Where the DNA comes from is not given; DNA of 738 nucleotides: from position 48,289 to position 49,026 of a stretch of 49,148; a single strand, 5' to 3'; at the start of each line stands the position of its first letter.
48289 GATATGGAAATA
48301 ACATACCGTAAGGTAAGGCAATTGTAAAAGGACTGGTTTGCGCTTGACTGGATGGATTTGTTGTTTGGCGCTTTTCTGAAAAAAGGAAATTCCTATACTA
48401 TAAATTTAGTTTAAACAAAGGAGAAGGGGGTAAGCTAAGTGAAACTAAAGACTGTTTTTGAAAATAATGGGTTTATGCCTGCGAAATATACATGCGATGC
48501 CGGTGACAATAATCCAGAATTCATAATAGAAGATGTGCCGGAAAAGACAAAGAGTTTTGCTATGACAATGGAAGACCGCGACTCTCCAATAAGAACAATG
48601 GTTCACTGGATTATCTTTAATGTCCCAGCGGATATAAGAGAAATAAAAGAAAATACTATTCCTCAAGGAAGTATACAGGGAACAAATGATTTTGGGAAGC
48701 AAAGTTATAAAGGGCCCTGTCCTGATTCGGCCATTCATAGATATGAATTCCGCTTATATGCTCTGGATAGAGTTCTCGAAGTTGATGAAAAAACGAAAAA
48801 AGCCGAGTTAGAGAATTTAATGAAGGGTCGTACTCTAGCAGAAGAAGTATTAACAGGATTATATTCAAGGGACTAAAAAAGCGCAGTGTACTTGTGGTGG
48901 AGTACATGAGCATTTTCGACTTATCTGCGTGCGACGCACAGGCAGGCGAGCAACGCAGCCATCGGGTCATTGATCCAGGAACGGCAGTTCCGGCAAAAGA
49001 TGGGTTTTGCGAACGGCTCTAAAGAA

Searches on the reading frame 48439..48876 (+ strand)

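Call 20: search_protein_families(library=pfam, proteins=[window:48439-48876:+])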
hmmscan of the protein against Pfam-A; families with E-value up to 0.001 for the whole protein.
window:48439-48876:+ (145 aa): 1 family
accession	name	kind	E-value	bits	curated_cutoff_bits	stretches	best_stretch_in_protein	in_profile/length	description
PF01161.25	PBP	-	2.6e-34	118.9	24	1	13-142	2-135/135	Phosphatidylethanolamine-binding protein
